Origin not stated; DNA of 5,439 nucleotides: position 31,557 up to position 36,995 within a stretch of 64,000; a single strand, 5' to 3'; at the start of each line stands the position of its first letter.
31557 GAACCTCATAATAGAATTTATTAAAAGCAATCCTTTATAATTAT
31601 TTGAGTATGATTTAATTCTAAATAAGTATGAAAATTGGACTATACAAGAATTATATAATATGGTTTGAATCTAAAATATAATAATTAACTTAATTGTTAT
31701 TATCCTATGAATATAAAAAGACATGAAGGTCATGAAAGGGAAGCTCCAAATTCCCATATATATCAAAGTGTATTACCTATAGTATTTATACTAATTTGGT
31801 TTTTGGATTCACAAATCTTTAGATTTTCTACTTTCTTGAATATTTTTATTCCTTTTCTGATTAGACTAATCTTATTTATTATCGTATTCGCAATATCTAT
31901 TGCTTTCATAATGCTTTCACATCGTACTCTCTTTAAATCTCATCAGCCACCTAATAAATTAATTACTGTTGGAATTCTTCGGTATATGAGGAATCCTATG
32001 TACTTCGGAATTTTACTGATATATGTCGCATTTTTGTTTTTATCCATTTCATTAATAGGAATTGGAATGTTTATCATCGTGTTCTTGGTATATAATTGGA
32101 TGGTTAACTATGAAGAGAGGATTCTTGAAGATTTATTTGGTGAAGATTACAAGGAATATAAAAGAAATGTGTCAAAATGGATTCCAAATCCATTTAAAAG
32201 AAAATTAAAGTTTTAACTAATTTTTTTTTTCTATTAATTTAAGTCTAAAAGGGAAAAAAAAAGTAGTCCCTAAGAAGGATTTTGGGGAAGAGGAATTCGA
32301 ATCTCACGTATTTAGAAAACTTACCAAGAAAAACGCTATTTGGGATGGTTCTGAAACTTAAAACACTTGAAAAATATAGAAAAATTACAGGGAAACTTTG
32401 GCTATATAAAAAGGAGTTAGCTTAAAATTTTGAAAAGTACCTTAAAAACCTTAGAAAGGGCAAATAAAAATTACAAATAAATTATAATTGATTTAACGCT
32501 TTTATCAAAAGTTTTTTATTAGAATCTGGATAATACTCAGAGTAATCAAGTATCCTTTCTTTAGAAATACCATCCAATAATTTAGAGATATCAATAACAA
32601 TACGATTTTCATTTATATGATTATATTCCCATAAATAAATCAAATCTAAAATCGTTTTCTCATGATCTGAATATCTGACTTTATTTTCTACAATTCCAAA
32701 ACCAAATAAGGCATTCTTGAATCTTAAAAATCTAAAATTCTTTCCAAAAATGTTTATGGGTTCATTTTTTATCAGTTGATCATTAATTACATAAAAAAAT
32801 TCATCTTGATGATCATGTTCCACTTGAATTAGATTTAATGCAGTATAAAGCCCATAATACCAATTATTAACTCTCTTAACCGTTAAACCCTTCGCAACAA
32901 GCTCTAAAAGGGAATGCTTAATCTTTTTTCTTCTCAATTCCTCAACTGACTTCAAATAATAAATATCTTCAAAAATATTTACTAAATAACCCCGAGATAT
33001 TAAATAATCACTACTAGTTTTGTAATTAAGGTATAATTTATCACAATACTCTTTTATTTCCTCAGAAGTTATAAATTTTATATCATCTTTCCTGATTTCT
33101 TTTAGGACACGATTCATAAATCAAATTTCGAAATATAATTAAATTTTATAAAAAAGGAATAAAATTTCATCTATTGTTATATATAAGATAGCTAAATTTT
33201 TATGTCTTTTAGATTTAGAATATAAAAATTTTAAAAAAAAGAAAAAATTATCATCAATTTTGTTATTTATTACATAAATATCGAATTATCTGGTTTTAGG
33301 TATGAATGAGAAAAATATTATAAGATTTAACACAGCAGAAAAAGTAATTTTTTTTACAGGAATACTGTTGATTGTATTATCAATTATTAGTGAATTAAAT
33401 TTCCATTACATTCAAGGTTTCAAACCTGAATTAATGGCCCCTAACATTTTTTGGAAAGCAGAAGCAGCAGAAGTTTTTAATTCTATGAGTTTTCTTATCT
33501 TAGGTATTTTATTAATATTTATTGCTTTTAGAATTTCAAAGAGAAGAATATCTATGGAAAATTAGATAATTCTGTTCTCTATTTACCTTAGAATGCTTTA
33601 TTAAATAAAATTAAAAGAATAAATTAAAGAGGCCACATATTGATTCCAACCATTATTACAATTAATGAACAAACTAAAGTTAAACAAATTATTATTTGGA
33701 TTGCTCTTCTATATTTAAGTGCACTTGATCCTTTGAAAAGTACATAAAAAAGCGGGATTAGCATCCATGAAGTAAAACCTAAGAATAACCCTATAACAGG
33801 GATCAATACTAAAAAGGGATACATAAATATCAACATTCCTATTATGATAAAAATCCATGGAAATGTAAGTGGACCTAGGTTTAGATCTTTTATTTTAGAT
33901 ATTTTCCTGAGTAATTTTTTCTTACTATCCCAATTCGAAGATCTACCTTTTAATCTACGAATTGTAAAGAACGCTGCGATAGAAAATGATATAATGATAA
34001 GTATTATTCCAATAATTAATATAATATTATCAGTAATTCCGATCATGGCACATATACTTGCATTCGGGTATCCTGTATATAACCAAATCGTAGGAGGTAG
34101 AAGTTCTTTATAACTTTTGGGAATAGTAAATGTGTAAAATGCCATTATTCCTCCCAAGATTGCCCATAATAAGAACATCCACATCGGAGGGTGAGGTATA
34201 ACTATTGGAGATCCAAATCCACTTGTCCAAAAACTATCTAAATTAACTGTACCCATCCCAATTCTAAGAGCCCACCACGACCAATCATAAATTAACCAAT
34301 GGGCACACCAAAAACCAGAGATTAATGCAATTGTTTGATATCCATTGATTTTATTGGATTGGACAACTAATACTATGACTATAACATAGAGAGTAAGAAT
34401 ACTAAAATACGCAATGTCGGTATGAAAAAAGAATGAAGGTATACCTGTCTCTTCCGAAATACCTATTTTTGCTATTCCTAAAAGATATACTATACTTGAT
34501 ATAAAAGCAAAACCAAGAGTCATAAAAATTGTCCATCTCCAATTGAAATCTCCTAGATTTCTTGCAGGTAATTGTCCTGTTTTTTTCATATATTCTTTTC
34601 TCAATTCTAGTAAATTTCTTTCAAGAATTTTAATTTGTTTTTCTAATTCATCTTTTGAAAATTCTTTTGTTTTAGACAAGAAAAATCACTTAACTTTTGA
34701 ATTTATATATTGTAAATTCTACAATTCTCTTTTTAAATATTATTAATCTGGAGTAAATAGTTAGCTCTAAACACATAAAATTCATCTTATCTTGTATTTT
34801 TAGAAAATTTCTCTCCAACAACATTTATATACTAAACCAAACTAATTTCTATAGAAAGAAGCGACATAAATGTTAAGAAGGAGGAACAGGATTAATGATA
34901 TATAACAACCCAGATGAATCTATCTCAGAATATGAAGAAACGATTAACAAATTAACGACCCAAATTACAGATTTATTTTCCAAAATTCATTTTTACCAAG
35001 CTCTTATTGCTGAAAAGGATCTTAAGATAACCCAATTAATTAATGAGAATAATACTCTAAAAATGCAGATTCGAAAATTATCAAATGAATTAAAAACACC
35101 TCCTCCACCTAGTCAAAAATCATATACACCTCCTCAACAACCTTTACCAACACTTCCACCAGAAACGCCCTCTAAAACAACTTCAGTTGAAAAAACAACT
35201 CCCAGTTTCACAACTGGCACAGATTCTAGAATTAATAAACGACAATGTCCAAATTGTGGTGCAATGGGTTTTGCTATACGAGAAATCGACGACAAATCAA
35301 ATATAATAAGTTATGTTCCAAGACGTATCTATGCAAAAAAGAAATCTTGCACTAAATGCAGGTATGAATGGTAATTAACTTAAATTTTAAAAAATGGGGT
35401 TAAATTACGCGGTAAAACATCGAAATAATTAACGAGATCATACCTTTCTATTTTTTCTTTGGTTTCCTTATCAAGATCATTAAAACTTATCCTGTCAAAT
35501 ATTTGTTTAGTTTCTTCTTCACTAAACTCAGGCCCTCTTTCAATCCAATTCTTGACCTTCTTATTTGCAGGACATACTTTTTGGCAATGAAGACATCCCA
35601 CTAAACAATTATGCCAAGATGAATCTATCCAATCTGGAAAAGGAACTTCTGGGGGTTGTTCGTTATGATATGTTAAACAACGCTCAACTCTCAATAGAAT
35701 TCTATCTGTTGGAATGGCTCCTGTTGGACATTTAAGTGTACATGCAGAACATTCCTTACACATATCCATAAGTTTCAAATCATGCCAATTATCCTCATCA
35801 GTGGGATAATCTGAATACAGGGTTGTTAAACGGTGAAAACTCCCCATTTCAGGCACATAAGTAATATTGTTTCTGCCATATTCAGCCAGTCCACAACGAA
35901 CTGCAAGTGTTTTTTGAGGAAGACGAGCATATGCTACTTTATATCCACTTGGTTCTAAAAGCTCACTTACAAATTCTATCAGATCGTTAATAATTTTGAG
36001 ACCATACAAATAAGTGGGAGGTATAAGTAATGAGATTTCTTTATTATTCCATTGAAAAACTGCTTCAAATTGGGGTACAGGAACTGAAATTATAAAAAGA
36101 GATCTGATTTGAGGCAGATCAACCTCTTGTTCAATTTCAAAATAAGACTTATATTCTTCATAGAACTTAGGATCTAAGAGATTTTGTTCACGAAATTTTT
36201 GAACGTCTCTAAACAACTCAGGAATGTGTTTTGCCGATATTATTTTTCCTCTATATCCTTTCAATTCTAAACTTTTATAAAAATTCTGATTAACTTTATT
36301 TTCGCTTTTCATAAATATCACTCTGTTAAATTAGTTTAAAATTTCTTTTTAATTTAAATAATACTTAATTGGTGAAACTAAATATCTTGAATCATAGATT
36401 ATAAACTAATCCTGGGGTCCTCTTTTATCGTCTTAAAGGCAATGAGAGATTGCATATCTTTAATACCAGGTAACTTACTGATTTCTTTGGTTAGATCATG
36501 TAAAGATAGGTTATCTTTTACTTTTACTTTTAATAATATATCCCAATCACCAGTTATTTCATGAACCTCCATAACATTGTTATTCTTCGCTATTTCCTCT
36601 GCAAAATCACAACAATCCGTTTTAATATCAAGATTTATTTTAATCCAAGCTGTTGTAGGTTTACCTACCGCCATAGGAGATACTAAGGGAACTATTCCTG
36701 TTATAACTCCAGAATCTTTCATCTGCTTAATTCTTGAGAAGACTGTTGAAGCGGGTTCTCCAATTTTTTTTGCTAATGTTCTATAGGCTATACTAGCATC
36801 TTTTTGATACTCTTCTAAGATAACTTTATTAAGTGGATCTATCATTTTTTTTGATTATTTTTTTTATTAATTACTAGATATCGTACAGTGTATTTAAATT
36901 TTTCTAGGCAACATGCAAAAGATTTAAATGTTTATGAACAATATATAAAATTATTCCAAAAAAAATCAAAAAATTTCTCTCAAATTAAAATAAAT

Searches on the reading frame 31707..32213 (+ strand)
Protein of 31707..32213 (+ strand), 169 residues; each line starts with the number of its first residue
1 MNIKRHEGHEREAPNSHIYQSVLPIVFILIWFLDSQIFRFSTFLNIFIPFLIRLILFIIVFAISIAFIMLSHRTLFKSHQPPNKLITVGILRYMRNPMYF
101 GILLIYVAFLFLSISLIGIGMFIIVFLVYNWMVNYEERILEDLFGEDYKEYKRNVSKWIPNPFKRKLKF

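Call 48: search_protein_families(library=pfam, proteins=[window:31707-32213:+], max_evalue=0.0001)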
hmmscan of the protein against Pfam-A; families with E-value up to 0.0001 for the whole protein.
window:31707-32213:+ (169 aa): 2 families
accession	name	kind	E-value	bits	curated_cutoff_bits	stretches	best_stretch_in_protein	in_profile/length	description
PF04191.18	PEMT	-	1.9e-10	41.6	25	1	54-146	9-104/105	Phospholipid methyltransferase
PF06966.17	DUF1295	-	2.5e-05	24.3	20.4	1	49-154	116-234/235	Protein of unknown function (DUF1295)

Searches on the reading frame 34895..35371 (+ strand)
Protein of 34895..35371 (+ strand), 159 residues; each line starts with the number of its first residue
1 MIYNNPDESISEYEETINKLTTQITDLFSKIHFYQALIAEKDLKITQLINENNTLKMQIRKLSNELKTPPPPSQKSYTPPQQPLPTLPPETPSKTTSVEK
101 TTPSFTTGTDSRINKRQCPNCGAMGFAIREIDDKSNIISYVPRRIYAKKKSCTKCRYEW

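Call 48: search_protein_families(library=pfam, proteins=[window:34895-35371:+], max_evalue=0.0001)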
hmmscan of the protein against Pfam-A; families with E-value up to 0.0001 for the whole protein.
window:34895-35371:+ (159 aa): 1 family
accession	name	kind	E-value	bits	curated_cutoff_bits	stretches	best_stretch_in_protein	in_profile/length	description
PF07989.16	Cnn_1N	-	7.5e-05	23.3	28.5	0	11-68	3-61/74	Centrosomin N-terminal motif 1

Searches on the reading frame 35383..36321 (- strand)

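Call 49: search_protein_families(library=pfam, proteins=[window:35383-36321:-], max_evalue=0.0001)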
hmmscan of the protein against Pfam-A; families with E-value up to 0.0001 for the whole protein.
window:35383-36321:- (313 aa): 4 families
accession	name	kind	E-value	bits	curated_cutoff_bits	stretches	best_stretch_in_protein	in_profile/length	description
PF13484.11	Fer4_16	-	9.6e-10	39.5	30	1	188-253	2-66/66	4Fe-4S double cluster binding domain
PF13187.11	Fer4_9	-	4.7e-07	30.2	27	0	182-203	34-52/52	4Fe-4S dicluster domain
PF13237.11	Fer4_10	-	2e-06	28.1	25.5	0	186-217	7-44/53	4Fe-4S dicluster domain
PF13183.11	Fer4_8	-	3.7e-05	24.6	27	0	182-201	48-67/68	4Fe-4S dicluster domain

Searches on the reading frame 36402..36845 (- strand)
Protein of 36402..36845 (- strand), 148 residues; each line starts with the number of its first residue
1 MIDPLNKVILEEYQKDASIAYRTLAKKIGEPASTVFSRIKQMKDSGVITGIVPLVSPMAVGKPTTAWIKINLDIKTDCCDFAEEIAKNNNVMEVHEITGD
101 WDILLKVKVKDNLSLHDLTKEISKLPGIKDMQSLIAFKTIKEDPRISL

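Call 49: search_protein_families(library=pfam, proteins=[window:36402-36845:-], max_evalue=0.0001)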
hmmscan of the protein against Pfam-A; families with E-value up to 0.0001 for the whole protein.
window:36402-36845:- (148 aa): 3 families
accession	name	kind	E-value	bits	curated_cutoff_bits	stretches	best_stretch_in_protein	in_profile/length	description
PF01037.27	AsnC_trans_reg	-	2.1e-18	66.4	25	1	70-139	3-73/73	Lrp/AsnC ligand binding domain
PF13412.12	HTH_24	-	3.7e-09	36.4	21.9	1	3-49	2-48/48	Winged helix-turn-helix DNA-binding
PF13404.12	HTH_AsnC-type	-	3.2e-07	30.5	27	1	2-43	1-42/42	AsnC-type helix-turn-helix domain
